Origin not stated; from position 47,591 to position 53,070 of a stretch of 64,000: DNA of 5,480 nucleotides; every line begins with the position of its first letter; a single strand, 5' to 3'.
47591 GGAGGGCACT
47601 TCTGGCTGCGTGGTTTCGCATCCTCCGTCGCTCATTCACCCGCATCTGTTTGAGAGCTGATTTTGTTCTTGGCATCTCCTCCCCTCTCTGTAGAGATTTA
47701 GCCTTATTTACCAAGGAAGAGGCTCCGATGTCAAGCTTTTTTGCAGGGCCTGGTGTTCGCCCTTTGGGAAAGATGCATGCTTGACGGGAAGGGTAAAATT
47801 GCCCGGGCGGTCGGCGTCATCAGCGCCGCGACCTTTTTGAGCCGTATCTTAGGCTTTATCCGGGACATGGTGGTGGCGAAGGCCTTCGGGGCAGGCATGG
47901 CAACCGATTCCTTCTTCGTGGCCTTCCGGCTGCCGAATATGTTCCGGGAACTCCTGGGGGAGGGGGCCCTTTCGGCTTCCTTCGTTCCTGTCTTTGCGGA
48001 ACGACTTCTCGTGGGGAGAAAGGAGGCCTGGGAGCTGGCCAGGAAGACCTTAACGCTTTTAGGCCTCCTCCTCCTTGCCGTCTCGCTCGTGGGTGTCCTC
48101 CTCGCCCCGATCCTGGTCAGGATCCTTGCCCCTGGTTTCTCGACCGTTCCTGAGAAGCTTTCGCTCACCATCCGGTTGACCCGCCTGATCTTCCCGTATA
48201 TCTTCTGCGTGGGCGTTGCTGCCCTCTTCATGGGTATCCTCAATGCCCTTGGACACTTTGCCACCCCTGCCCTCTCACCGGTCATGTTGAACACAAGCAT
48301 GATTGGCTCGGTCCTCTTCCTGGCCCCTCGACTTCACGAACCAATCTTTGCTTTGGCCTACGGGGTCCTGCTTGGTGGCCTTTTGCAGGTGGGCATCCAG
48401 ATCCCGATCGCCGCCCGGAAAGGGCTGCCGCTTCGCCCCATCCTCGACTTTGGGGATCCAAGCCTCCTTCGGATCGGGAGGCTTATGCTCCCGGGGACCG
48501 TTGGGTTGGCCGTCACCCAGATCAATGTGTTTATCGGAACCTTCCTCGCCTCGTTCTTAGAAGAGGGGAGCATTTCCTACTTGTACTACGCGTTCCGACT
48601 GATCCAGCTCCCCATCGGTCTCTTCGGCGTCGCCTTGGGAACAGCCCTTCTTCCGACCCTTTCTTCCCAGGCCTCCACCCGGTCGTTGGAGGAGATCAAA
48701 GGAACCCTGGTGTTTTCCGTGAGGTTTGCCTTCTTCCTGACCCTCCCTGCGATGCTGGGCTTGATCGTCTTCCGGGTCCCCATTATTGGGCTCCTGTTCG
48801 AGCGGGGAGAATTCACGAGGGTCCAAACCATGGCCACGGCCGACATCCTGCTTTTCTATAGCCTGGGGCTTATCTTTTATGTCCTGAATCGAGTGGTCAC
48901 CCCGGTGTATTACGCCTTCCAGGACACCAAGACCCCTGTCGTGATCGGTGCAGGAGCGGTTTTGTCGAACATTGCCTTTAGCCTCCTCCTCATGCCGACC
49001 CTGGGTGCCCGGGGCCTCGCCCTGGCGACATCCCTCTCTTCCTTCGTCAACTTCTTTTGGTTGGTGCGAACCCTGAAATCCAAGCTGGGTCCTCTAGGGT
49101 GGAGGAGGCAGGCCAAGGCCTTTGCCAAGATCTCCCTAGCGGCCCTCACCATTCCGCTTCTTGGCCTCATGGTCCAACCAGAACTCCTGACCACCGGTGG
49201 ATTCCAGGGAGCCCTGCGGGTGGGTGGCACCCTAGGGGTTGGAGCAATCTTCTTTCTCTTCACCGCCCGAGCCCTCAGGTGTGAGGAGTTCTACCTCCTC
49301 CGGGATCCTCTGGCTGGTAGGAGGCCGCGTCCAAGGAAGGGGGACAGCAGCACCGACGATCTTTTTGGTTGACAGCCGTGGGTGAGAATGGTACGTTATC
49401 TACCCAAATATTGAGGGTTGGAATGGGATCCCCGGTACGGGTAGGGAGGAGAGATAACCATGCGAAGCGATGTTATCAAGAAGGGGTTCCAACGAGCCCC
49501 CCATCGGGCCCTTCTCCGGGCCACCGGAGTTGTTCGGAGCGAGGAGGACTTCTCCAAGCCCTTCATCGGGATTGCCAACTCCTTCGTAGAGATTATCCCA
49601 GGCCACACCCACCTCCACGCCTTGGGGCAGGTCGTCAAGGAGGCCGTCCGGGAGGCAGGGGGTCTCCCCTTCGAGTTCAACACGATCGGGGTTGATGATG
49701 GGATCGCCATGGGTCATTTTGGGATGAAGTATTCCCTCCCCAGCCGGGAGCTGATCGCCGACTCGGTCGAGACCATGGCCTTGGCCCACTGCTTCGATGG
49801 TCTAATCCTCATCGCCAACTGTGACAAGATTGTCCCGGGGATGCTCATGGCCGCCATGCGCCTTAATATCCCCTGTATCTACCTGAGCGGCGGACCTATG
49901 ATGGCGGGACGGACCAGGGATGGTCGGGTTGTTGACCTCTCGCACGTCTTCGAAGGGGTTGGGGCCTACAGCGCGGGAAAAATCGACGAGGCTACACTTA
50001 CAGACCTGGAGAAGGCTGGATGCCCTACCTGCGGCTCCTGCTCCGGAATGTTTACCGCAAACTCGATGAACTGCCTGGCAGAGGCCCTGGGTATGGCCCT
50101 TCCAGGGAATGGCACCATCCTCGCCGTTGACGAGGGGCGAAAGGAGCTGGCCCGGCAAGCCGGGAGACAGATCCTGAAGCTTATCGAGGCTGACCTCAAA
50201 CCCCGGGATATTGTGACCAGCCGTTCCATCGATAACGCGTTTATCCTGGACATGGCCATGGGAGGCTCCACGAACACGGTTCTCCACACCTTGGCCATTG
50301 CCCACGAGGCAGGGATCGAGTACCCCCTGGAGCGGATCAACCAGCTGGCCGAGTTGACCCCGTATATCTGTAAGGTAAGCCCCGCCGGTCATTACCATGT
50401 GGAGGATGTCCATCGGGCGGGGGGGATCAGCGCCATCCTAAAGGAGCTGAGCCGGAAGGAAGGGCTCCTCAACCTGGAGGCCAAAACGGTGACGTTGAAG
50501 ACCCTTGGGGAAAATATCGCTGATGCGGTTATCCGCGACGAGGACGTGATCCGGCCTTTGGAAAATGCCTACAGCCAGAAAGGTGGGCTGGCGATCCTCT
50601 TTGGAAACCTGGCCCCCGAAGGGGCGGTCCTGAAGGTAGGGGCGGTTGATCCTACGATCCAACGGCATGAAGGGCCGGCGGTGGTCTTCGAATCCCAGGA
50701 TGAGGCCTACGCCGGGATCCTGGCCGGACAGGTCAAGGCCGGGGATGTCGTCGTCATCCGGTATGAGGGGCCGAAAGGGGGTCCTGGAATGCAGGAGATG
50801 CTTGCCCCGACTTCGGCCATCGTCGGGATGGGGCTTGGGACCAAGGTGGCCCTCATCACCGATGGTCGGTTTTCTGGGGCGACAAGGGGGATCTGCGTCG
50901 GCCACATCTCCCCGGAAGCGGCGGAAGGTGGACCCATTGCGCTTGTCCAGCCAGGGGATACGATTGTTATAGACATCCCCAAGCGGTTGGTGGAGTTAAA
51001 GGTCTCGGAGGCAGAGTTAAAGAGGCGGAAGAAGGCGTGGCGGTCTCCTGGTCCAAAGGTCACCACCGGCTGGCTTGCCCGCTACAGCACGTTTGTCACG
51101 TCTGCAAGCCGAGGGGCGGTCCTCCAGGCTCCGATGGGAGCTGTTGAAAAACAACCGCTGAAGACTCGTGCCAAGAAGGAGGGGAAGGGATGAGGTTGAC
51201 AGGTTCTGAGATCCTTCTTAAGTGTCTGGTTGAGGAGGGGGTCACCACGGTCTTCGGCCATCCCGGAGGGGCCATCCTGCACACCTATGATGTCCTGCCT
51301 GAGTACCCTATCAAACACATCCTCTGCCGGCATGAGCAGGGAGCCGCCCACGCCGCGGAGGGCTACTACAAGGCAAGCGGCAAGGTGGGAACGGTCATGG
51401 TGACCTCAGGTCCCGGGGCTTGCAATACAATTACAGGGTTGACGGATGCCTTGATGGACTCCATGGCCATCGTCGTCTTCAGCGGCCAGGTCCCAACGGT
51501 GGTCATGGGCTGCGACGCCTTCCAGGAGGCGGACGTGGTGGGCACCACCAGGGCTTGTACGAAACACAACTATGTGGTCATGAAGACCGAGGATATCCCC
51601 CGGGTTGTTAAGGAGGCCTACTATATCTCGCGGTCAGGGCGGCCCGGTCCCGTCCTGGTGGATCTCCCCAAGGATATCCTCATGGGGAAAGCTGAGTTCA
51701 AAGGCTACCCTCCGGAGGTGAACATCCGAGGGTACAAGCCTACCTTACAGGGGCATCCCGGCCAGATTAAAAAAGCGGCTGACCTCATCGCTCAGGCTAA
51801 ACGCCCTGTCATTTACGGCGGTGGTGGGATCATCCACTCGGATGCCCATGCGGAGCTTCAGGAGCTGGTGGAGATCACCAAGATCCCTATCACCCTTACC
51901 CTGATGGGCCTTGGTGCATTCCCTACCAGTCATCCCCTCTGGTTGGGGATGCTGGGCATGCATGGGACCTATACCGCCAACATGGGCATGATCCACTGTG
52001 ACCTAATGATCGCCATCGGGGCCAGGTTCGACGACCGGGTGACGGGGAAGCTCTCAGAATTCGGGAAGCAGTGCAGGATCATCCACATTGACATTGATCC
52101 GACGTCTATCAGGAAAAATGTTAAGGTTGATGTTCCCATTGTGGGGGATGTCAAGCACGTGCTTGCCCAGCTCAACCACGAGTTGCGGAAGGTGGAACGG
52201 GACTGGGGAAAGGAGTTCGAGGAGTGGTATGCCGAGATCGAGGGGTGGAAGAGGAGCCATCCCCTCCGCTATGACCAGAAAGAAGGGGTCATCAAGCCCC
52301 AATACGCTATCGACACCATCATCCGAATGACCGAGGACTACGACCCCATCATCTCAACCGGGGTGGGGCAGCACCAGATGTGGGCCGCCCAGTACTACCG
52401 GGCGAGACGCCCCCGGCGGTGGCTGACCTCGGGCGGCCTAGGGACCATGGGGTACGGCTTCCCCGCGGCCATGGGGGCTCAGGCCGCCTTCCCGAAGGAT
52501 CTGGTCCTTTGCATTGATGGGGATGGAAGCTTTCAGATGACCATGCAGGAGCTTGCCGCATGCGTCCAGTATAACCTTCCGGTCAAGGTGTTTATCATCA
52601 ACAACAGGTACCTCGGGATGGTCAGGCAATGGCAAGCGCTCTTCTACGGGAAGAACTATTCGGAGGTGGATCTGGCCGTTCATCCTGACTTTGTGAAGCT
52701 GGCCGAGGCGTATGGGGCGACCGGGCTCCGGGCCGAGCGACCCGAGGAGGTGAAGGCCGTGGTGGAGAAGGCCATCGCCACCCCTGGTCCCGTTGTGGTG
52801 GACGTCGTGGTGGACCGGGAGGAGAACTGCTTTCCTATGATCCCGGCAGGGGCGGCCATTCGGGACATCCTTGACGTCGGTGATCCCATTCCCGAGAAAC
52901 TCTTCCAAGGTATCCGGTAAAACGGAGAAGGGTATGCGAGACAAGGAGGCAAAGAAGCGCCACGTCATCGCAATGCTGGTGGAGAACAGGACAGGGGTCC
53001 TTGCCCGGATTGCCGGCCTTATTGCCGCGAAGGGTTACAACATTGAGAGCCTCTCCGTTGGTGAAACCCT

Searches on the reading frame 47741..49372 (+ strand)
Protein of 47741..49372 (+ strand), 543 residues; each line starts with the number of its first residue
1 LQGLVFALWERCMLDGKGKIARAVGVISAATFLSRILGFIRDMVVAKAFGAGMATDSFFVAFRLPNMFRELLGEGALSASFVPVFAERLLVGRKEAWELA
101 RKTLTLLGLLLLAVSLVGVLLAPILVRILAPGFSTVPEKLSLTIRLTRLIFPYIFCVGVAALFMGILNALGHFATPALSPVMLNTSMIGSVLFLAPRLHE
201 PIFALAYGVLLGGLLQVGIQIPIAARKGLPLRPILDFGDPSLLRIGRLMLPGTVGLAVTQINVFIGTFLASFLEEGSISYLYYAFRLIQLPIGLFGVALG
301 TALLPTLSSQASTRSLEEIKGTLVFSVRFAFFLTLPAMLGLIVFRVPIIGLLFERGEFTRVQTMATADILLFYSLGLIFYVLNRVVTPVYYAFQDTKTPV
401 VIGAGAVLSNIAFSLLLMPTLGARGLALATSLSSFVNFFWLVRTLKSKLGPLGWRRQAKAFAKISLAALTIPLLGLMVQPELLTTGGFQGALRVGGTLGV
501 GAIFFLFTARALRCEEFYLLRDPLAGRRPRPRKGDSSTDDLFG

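Call 12: search_protein_families(library=pfam, proteins=[window:47741-49372:+], max_evalue=0.00001)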
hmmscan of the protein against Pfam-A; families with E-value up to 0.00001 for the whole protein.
window:47741-49372:+ (543 aa): 2 families
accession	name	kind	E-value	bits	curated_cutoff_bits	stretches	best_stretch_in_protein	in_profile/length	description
PF03023.19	MurJ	-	4.7e-127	424.7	27.4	1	45-470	1-424/451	Lipid II flippase MurJ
PF01554.23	MatE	-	1.5e-08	35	24.9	0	265-414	15-159/161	MatE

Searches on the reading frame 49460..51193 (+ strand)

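Call 12: search_protein_families(library=pfam, proteins=[window:49460-51193:+], max_evalue=0.00001)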
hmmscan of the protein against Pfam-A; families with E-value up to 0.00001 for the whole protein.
window:49460-51193:+ (577 aa): 2 families
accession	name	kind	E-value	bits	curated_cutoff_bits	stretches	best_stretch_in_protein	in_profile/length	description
PF00920.27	ILVD_EDD_N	-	3.1e-138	460.7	27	1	33-352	1-316/316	Dihydroxy-acid/6-phosphogluconate dehydratase N-terminal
PF24877.1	ILV_EDD_C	-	3e-81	271.9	27.7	1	362-553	1-191/191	Dihydroxy-acid/6-phosphogluconate dehydratase C-terminal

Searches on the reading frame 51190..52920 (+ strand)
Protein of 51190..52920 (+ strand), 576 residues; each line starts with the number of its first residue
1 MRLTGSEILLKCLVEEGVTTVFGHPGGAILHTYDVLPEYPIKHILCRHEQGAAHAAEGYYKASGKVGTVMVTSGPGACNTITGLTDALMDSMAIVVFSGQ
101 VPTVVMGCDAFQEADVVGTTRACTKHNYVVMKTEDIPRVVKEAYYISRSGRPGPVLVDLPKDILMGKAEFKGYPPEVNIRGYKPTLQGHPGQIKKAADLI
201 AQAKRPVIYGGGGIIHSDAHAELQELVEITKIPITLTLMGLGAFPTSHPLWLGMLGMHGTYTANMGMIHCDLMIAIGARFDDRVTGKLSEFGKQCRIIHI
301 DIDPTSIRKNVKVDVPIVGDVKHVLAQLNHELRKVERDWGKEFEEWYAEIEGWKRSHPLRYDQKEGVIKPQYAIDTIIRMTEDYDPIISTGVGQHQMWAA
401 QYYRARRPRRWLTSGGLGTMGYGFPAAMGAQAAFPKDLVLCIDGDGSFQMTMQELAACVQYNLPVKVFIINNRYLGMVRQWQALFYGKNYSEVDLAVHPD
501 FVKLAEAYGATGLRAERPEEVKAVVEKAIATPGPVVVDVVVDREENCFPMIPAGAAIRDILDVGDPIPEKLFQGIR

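Call 12: search_protein_families(library=pfam, proteins=[window:51190-52920:+], max_evalue=0.00001)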
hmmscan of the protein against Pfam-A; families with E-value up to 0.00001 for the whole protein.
window:51190-52920:+ (576 aa): 3 families
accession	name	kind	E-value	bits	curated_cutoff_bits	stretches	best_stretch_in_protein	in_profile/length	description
PF02775.26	TPP_enzyme_C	-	1.2e-60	204.1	21.9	1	391-539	1-151/151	Thiamine pyrophosphate enzyme, C-terminal TPP binding domain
PF00205.28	TPP_enzyme_M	-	1.7e-52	177.2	30.4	1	193-328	1-137/137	Thiamine pyrophosphate enzyme, central domain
PF02776.23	TPP_enzyme_N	-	1e-33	116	26.8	1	4-116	2-116/119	Thiamine pyrophosphate enzyme, N-terminal TPP binding domain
